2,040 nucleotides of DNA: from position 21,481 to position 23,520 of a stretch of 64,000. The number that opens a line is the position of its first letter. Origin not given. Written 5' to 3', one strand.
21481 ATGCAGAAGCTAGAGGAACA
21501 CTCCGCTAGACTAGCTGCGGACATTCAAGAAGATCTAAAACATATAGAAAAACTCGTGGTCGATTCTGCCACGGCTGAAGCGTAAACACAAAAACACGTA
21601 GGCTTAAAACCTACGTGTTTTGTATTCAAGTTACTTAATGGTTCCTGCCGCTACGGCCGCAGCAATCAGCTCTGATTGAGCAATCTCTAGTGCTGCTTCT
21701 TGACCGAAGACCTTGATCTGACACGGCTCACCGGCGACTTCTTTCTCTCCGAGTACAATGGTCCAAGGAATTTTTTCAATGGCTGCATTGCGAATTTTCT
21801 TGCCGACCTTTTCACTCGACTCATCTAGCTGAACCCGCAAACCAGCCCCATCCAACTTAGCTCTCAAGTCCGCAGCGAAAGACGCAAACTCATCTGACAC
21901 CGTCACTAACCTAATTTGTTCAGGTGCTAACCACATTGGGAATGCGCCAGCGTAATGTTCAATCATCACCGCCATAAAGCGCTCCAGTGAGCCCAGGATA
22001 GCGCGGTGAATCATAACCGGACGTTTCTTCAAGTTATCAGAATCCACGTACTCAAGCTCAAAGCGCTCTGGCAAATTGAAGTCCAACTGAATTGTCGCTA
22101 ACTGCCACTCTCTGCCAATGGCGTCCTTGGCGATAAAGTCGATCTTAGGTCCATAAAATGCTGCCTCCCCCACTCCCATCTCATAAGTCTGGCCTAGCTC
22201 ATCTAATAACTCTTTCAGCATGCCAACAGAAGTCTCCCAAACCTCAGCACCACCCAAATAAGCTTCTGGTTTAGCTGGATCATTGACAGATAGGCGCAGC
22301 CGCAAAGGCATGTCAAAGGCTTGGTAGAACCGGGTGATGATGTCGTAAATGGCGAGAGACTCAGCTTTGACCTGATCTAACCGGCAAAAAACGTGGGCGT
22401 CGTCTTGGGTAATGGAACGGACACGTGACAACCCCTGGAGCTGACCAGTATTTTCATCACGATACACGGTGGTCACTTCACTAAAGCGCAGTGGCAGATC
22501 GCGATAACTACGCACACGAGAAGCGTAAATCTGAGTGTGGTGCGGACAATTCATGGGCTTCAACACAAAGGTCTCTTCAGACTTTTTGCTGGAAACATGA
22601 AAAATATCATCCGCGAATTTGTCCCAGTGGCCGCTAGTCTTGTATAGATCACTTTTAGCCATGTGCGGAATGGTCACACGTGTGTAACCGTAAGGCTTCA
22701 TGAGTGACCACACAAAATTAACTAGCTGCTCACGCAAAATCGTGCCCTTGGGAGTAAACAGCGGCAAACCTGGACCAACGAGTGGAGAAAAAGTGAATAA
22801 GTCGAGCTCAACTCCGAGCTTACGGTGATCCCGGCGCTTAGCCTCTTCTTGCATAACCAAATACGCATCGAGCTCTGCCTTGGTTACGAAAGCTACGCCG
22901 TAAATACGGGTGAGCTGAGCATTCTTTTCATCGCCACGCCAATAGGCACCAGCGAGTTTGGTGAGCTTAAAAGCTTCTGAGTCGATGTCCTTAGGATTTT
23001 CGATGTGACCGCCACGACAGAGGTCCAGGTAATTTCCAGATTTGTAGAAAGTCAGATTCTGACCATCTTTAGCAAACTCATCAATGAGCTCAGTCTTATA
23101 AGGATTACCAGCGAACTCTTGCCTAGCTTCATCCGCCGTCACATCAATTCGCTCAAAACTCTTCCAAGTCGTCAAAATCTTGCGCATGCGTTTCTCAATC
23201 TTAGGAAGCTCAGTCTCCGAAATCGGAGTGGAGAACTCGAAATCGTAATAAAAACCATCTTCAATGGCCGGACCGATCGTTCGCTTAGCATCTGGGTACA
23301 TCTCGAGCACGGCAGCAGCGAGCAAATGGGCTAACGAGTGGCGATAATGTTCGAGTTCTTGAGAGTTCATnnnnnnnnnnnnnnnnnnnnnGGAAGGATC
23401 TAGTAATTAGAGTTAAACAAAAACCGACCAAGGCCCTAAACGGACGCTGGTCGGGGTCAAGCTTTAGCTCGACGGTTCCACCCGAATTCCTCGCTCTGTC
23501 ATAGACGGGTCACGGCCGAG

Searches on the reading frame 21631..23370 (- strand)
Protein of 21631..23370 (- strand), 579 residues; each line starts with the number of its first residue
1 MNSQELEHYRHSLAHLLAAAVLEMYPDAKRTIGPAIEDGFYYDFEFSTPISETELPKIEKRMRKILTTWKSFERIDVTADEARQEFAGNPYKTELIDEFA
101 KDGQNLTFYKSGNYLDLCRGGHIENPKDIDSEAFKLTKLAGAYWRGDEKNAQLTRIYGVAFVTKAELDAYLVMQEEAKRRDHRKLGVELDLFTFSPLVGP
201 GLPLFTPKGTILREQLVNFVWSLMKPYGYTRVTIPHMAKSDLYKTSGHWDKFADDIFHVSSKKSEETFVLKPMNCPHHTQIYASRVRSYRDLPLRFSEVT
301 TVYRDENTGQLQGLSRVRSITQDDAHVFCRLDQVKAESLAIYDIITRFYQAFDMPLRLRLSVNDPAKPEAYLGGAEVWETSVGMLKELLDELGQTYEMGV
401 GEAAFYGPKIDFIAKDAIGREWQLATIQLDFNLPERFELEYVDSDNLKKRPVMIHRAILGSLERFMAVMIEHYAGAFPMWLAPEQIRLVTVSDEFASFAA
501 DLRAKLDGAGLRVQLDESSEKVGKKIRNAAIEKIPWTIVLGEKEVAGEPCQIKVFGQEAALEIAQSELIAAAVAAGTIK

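Call 12: find_related_loci(query=window:21631-23370:-, collection=genome_contigs, flank=3000)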
Query window:21631-23370:- (579 aa) in genome_contigs; peptide patterns used: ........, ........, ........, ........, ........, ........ (x = any residue, [..] = any of these).
600 stretches matched a pattern (row limit reached: there are more); 597 encode a relative of the query (tblastn E <= 1e-3); the best 80 are kept; 80 distinct loci.
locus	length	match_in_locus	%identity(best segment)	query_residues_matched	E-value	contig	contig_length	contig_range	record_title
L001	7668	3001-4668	69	1-556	0e+0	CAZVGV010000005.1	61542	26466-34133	MAG TPA_asm: uncultured Gammaproteobacteria bacterium isolate SRP219642_co6_390 genome assembly, contig: NODE_284_length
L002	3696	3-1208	86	178-579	0e+0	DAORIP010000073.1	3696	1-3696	MAG TPA_asm: bacterium isolate AMR_MDS_5574 NODE_5565_length_3696_cov_4.645976, whole genome shotgun sequence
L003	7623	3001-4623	58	3-544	0e+0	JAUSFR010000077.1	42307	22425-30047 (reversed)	MAG: bacterium isolate E14_maxbin.342_sub E14_k141_1577372, whole genome shotgun sequence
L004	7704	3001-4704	54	1-570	0e+0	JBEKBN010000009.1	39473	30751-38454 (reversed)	MAG: Minisyncoccia bacterium isolate SPRUCE 137 SPRUCE_137_9, whole genome shotgun sequence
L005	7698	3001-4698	54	6-571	0e+0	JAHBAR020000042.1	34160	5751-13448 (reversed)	MAG: Candidatus Kerfeldbacteria bacterium isolate AQU-08 c_000000072106, whole genome shotgun sequence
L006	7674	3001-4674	54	2-553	0e+0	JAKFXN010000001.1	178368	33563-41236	MAG: Candidatus Parcubacteria bacterium isolate ND3_Bin_27 ND3_0000006, whole genome shotgun sequence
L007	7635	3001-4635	56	6-548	0e+0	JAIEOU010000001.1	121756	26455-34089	MAG: Patescibacteria group bacterium isolate co.spades.DASTOOL.1kb_143 c_000000444757, whole genome shotgun sequence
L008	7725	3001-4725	53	1-569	0e+0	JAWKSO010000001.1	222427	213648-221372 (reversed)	MAG: Candidatus Paceibacterota bacterium isolate BC1.90 BC1.90.fa-1, whole genome shotgun sequence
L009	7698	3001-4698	56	3-569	0e+0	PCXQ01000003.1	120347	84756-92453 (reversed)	MAG: Candidatus Yanofskybacteria bacterium CG10_big_fil_rev_8_21_14_0_10_36_16 CG10_8_21_14_0.10_scaffold_48_c, whole ge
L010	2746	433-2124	51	6-569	0e+0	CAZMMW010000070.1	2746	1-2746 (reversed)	MAG TPA_asm: uncultured Gammaproteobacteria bacterium isolate SRP257756_co1_229 genome assembly, contig: NODE_36939_leng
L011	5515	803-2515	52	4-570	0e+0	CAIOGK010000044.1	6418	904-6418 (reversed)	Candidatus Falkowbacteria bacterium isolate Loclat_bin-04004 genome assembly, contig: bin-04004:044/137, whole genome sh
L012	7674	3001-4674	52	1-556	0e+0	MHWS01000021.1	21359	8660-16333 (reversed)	MAG: Candidatus Zambryskibacteria bacterium RIFCSPLOWO2_12_FULL_39_16 rifcsplowo2_12_scaffold_4637, whole genome shotgun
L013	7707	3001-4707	50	2-569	0e+0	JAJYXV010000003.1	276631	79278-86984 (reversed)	MAG: bacterium isolate FK3.bin69 NODE_32_length_276631_cov_1.910421, whole genome shotgun sequence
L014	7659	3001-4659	54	6-558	0e+0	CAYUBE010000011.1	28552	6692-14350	MAG TPA_asm: uncultured Candidatus Saccharibacteria bacterium isolate binchicken_co3_598 genome assembly, contig: NODE_5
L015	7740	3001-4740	50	4-570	0e+0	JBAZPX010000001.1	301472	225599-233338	MAG: Patescibacteria group bacterium isolate SO_2017_SWC_4 scaffold_43_c1_LP-4_2017, whole genome shotgun sequence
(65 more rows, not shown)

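Call 18: find_related_loci(query=window:21631-23370:-, collection=metagenome_contigs, flank=1500)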
Query window:21631-23370:- (579 aa) in metagenome_contigs; peptide patterns used: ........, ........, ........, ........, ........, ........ (x = any residue, [..] = any of these).
600 stretches matched a pattern (row limit reached: there are more); 595 encode a relative of the query (tblastn E <= 1e-3); the best 80 are kept; 80 distinct loci.
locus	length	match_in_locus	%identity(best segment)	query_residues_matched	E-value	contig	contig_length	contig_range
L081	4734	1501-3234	72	1-578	0e+0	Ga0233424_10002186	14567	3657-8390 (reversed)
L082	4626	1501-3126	57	5-545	0e+0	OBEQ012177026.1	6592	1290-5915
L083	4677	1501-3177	57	1-556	0e+0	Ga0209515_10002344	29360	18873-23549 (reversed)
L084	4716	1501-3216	57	1-569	0e+0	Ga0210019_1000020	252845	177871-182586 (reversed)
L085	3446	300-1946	56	1-545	0e+0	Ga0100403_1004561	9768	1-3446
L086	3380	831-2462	54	1-544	0e+0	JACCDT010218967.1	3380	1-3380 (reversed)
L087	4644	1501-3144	54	4-545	0e+0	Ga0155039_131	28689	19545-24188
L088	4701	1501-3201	54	1-563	0e+0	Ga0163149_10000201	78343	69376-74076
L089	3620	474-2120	54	3-553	0e+0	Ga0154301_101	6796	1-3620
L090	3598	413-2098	52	6-563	0e+0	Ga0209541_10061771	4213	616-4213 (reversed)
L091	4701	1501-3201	54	3-570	0e+0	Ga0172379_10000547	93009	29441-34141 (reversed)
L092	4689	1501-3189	52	6-557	0e+0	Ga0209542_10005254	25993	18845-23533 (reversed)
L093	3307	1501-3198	51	6-565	0e+0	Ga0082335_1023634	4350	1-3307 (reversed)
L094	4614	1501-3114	54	10-546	0e+0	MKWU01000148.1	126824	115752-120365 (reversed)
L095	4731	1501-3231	50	1-573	0e+0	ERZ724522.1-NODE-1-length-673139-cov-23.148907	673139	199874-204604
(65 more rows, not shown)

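Call 19: search_protein_families(library=pfam, proteins=[window:21631-23370:-])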
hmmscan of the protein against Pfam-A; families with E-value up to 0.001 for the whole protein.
window:21631-23370:- (579 aa): 3 families
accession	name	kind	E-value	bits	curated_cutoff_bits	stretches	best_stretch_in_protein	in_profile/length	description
PF00587.30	tRNA-synt_2b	-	5.5e-45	154.1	29.3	1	259-473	3-179/179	tRNA synthetase class II core domain (G, H, P, S and T)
PF03129.25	HGTP_anticodon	-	1.1e-13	51.6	21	1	485-570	1-89/94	Anticodon binding domain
PF07973.19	tRNA_SAD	-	1.6e-09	38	24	1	107-157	2-44/44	Threonyl and Alanyl tRNA synthetase second additional domain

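Call 36: find_homologous_proteins(query=window:21631-23370:-, max_evalue=1e-100)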
Query window:21631-23370:- (579 aa): 8000 proteins with E <= 1e-100 among 8000 candidates; the best 120 are listed.
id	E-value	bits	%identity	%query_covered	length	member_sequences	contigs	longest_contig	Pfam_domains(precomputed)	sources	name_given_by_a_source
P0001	0.0e+0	1320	100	100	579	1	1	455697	PF03129.26,PF00587.31,PF07973.20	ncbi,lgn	ncbi:MAG: threonine--tRNA ligase [Patescibacteria group bacterium]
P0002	0.0e+0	1186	89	99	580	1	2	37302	PF03129.26,PF00587.31,PF07973.20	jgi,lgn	-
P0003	0.0e+0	1184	89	99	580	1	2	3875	PF03129.26,PF00587.31,PF07973.20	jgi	jgi:threonyl-tRNA synthetase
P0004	0.0e+0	1182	88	99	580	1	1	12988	PF03129.26,PF00587.31,PF07973.20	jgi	jgi:threonyl-tRNA synthetase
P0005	0.0e+0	1178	88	99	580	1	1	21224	PF03129.26,PF00587.31,PF07973.20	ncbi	-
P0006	0.0e+0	1176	88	99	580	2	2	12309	PF03129.26,PF00587.31,PF07973.20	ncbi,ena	ncbi:MAG: threonine--tRNA ligase [Patescibacteria group bacterium]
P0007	0.0e+0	1175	88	99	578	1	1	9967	PF03129.26,PF00587.31,PF07973.20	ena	-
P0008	0.0e+0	1175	89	99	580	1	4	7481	PF03129.26,PF00587.31,PF07973.20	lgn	-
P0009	0.0e+0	1175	87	100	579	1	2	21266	PF03129.26,PF00587.31,PF07973.20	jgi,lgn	-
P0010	0.0e+0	1174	87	100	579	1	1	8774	PF03129.26,PF00587.31,PF07973.20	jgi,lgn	jgi:threonyl-tRNA synthetase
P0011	0.0e+0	1173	88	99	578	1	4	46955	PF03129.26,PF00587.31,PF07973.20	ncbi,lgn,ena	-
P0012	0.0e+0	1172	88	99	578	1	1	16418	PF03129.26,PF00587.31,PF07973.20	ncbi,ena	-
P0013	0.0e+0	1169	87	99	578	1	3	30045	PF03129.26,PF00587.31,PF07973.20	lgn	-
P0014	0.0e+0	1168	87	99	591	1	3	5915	PF03129.26,PF00587.31,PF07973.20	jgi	jgi:threonyl-tRNA synthetase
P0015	0.0e+0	1164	87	100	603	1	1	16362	PF03129.26,PF00587.31,PF07973.20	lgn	-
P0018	0.0e+0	1146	86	99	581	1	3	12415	PF03129.26,PF00587.31,PF07973.20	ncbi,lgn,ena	-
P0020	0.0e+0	1108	82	99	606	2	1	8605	PF03129.26,PF00587.31,PF07973.20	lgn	-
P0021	0.0e+0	1063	80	98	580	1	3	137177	PF03129.26,PF00587.31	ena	-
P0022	0.0e+0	1046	79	98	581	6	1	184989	PF03129.26,PF00587.31,PF07973.20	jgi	jgi:threonyl-tRNA synthetase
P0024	0.0e+0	1041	79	98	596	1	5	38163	PF03129.26,PF00587.31,PF07973.20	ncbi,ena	-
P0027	0.0e+0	1034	77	100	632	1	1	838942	PF03129.26,PF00587.31,PF07973.20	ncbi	-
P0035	0.0e+0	1022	77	100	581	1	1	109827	PF03129.26,PF00587.31,PF07973.20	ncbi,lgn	-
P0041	8.2e-297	1004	75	98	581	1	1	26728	PF03129.26,PF00587.31,PF07973.20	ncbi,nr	ncbi:threonine--tRNA ligase [Candidatus Uhrbacteria bacterium]|nr:threonine--tRNA ligase [Candidatus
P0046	3.5e-287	972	72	100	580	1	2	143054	PF03129.26,PF00587.31,PF07973.20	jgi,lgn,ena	jgi:threonyl-tRNA synthetase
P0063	3.3e-280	949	71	99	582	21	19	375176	PF03129.26,PF00587.31,PF07973.20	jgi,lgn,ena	-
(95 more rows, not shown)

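Call 37: find_encoding_contigs(protein=P0002, flank=1200, max_places=1)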
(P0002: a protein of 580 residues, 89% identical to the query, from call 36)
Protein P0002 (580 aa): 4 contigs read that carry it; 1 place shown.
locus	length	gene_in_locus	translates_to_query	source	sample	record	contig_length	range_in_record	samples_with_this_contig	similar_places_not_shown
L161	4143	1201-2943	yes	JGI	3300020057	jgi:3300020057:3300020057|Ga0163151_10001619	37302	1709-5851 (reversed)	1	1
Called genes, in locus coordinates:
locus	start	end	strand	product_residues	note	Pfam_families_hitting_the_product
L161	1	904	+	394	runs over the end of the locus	-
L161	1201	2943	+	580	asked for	PF07973:tRNA_SAD, PF00587:tRNA-synt_2b, PF03129:HGTP_anticodon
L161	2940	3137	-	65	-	-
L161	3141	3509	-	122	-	-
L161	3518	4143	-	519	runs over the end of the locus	-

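Call 38: find_encoding_contigs(protein=P0009, flank=1200, max_places=1)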
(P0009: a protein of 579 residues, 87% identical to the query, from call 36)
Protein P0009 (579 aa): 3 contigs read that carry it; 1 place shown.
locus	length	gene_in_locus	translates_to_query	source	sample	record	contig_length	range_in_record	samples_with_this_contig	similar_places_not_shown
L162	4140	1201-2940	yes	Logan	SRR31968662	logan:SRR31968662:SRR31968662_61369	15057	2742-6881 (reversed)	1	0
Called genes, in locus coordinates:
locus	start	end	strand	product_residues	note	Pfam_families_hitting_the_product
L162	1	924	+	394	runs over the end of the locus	-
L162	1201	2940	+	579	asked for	PF07973:tRNA_SAD, PF00587:tRNA-synt_2b, PF03129:HGTP_anticodon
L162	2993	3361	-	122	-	-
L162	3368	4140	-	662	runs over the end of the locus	-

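Call 39: find_encoding_contigs(protein=P0018, flank=1200, max_places=1)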
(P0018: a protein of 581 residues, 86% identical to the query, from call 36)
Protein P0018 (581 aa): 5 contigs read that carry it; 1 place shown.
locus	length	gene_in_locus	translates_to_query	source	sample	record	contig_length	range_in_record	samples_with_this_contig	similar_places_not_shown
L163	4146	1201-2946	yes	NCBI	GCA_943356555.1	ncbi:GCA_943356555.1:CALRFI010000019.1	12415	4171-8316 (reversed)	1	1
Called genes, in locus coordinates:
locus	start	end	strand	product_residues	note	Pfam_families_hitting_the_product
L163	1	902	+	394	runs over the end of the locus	-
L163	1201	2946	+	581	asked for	PF07973:tRNA_SAD, PF00587:tRNA-synt_2b, PF03129:HGTP_anticodon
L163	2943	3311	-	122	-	-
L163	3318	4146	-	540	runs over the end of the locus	-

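Call 40: find_encoding_contigs(protein=P0020, flank=1200, max_places=1)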
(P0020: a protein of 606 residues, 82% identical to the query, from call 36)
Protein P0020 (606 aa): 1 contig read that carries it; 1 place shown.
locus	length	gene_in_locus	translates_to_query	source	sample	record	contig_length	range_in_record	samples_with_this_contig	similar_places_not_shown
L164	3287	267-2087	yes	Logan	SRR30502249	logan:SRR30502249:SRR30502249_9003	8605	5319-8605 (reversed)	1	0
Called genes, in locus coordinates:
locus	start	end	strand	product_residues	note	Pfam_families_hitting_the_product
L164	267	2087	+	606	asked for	PF07973:tRNA_SAD, PF00587:tRNA-synt_2b, PF03129:HGTP_anticodon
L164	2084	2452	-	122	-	-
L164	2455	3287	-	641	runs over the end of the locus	-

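Call 41: find_encoding_contigs(protein=P0021, flank=1200, max_places=1)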
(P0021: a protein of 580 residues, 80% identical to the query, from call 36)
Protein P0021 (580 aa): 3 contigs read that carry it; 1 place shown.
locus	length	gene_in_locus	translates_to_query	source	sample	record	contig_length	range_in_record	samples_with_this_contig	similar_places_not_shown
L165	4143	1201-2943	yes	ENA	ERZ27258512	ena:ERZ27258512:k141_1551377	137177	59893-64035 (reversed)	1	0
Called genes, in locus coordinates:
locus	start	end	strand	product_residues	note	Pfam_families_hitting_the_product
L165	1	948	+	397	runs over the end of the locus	-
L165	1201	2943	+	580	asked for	PF00587:tRNA-synt_2b, PF03129:HGTP_anticodon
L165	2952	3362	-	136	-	-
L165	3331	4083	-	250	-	-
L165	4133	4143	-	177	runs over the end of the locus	-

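Call 42: find_encoding_contigs(protein=P0022, flank=1200, max_places=1)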
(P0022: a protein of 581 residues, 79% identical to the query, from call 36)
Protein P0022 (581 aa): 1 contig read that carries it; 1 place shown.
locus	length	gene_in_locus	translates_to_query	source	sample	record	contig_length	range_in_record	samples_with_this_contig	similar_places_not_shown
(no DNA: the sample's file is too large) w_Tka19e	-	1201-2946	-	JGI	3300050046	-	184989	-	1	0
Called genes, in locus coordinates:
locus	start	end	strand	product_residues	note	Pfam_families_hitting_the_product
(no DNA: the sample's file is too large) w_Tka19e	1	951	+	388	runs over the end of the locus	-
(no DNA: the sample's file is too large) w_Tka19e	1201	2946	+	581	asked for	PF07973:tRNA_SAD (weak), PF00587:tRNA-synt_2b, PF03129:HGTP_anticodon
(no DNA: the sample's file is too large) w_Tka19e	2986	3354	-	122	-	-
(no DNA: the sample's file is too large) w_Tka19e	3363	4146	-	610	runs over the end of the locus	-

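Call 43: find_encoding_contigs(protein=P0027, flank=1200, max_places=1)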
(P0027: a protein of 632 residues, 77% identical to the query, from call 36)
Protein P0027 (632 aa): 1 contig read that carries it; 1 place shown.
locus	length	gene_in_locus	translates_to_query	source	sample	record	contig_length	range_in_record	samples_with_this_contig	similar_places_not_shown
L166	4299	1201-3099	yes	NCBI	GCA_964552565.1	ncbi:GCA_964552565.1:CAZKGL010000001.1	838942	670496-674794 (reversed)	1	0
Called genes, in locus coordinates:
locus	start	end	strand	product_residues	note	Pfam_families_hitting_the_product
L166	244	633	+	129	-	-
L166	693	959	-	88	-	-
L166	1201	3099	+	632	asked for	PF07973:tRNA_SAD (weak), PF00587:tRNA-synt_2b, PF03129:HGTP_anticodon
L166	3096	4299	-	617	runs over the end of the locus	-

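Call 44: find_encoding_contigs(protein=P0041, flank=1200, max_places=1)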
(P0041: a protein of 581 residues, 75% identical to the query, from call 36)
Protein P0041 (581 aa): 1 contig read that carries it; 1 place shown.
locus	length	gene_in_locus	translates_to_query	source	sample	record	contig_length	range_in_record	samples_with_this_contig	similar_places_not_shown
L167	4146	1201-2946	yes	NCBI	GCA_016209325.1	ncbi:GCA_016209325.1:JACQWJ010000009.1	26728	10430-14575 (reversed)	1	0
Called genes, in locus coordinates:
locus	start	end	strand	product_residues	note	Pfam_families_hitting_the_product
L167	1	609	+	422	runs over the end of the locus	-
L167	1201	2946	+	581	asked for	PF07973:tRNA_SAD, PF00587:tRNA-synt_2b, PF03129:HGTP_anticodon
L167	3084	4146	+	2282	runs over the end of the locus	-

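Call 45: find_encoding_contigs(protein=P0046, flank=1200, max_places=1)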
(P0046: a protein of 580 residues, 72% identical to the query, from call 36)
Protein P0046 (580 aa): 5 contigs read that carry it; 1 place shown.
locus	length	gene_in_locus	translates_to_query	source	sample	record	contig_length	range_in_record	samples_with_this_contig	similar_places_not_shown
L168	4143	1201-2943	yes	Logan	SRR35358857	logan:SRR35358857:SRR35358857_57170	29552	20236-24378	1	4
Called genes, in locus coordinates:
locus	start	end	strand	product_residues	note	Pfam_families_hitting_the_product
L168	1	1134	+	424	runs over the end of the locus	PF04865:Baseplate_J (weak)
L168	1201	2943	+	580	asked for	PF07973:tRNA_SAD, PF00587:tRNA-synt_2b, PF03129:HGTP_anticodon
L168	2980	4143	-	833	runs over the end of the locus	-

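Call 46: find_encoding_contigs(protein=P0063, flank=1200, max_places=1)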
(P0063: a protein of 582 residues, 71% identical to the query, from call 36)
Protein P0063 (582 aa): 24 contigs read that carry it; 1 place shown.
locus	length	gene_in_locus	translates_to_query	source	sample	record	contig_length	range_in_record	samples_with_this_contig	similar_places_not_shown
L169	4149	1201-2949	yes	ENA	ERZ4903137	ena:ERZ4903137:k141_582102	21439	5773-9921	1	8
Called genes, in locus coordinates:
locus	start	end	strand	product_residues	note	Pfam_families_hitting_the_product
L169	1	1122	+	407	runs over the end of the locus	-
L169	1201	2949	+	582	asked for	PF07973:tRNA_SAD (weak), PF00587:tRNA-synt_2b, PF03129:HGTP_anticodon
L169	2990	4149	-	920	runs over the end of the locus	-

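Call 50: find_encoding_contigs(protein=P0024, flank=1200, max_places=1)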
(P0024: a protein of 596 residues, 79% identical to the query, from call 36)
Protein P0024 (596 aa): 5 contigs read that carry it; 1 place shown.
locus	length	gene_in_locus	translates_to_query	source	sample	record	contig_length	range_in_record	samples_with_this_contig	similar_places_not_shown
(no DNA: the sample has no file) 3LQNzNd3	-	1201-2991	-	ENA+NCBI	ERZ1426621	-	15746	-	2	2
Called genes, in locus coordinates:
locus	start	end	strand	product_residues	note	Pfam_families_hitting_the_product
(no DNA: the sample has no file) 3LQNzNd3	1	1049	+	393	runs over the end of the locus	-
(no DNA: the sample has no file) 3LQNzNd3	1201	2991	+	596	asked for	PF07973:tRNA_SAD, PF00587:tRNA-synt_2b, PF03129:HGTP_anticodon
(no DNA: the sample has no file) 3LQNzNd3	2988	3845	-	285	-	-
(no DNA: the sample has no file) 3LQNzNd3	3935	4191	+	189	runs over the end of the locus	-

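Call 51: find_encoding_contigs(protein=P0035, flank=1200, max_places=1)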
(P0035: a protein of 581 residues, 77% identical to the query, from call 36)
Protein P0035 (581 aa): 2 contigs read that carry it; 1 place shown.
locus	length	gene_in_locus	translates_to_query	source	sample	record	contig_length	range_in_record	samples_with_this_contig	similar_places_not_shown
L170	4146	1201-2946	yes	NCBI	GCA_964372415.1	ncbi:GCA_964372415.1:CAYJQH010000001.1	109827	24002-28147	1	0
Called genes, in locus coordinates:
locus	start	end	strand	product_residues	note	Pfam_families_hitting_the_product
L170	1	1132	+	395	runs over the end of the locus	-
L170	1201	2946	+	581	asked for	PF07973:tRNA_SAD (weak), PF00587:tRNA-synt_2b, PF03129:HGTP_anticodon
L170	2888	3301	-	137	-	-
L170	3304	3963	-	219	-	-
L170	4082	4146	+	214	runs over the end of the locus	-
